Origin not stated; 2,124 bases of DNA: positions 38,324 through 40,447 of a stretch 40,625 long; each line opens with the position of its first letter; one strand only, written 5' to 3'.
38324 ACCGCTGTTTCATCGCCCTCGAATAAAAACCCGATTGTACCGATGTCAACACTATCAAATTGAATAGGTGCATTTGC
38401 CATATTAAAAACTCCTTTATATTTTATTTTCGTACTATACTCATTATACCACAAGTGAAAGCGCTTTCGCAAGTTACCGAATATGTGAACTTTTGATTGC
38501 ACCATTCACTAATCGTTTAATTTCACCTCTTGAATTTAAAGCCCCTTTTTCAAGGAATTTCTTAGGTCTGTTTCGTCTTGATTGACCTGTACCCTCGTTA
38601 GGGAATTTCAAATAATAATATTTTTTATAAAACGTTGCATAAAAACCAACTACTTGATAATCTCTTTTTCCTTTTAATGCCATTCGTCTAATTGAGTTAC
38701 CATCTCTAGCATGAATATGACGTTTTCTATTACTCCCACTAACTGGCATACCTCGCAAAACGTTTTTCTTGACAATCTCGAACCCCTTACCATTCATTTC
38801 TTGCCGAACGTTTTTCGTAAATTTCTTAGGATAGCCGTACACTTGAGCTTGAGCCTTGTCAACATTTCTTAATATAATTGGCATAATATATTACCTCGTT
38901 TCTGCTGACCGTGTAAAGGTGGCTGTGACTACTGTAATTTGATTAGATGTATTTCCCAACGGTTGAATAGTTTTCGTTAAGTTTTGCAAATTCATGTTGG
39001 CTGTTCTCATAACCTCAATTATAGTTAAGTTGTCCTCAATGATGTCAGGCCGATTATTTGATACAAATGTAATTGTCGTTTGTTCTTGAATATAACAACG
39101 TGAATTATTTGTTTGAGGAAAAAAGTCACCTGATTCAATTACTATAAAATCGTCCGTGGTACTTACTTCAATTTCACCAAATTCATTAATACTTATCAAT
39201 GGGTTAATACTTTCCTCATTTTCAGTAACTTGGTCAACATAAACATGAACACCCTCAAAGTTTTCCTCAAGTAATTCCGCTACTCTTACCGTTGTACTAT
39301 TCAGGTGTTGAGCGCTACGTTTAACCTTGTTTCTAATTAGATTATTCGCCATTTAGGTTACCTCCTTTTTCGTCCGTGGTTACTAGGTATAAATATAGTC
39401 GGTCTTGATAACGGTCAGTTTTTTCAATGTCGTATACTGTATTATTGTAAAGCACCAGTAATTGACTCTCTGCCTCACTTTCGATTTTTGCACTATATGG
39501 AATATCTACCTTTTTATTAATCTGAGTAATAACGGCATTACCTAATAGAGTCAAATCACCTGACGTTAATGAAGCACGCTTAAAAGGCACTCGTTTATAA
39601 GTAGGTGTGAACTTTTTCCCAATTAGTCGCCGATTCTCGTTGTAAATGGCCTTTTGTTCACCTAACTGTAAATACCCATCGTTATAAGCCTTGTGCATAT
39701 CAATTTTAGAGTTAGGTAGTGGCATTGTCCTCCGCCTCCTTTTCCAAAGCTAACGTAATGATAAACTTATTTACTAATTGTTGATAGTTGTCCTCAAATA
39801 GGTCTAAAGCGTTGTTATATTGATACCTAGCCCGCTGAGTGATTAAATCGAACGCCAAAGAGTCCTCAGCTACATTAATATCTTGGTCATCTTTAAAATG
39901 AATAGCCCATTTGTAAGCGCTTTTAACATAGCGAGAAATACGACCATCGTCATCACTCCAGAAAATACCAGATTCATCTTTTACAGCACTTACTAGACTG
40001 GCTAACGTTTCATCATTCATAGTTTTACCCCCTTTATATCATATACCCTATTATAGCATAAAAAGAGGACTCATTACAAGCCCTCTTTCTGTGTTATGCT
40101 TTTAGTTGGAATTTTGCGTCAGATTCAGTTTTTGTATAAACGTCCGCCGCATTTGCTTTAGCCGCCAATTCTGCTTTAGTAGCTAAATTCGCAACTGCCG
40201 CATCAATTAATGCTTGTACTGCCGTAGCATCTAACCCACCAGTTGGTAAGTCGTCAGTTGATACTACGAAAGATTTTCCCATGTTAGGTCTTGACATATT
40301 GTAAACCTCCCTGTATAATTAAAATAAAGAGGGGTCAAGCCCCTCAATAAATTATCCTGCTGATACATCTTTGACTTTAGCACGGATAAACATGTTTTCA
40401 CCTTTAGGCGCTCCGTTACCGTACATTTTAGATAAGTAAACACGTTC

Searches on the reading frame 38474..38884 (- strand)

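Call 65: search_protein_families(library=phrogs, proteins=[window:38474-38884:-], max_evalue=0.001)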
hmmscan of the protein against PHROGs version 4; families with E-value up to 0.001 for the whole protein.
window:38474-38884:- (136 aa): 1 family
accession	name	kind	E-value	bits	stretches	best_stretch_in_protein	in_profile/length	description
phrog_5509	-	connector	3e-17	63.8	1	6-129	10-129/140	neck protein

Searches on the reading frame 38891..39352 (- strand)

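Call 65: search_protein_families(library=phrogs, proteins=[window:38891-39352:-], max_evalue=0.001)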
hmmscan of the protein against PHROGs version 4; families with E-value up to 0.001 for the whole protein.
window:38891-39352:- (153 aa): 1 family
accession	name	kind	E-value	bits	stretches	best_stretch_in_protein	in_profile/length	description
phrog_5910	-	unknown function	3.9e-13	50.6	1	13-150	5-124/129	-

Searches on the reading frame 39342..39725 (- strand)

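Call 64: search_protein_families(library=pfam, proteins=[window:39342-39725:-], max_evalue=0.01)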
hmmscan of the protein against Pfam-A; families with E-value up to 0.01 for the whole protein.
window:39342-39725:- (127 aa): 1 family
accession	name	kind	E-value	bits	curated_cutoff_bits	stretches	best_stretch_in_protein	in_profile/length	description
PF10382.14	ZGRF1-like_N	-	0.0045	17.7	23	1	11-70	16-70/80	DNA helicase ZGRF1-like, N-terminal domain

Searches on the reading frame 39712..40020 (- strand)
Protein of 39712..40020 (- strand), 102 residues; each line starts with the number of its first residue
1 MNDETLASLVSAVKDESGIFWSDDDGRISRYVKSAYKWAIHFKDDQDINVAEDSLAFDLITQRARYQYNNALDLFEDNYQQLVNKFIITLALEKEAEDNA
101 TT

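Call 64: search_protein_families(library=pfam, proteins=[window:39712-40020:-], max_evalue=0.01)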
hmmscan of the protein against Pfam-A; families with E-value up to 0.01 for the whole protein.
window:39712-40020:- (102 aa): 0 families

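Call 65: search_protein_families(library=phrogs, proteins=[window:39712-40020:-], max_evalue=0.001)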
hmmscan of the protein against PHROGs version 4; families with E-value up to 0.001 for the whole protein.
window:39712-40020:- (102 aa): 1 family
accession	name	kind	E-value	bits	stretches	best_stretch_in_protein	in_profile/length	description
phrog_749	-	unknown function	1.3e-18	68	1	2-99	2-97/99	-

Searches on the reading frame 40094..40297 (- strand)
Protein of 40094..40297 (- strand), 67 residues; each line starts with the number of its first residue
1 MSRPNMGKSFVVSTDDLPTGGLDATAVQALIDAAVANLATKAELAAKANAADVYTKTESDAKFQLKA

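Call 64: search_protein_families(library=pfam, proteins=[window:40094-40297:-], max_evalue=0.01)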
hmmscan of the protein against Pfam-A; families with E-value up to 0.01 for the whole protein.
window:40094-40297:- (67 aa): 0 families

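Call 65: search_protein_families(library=phrogs, proteins=[window:40094-40297:-], max_evalue=0.001)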
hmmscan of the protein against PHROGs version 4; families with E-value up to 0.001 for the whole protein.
window:40094-40297:- (67 aa): 1 family
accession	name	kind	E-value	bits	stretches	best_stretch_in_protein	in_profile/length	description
phrog_5004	-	unknown function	0.00053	20.7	1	38-63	116-141/213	-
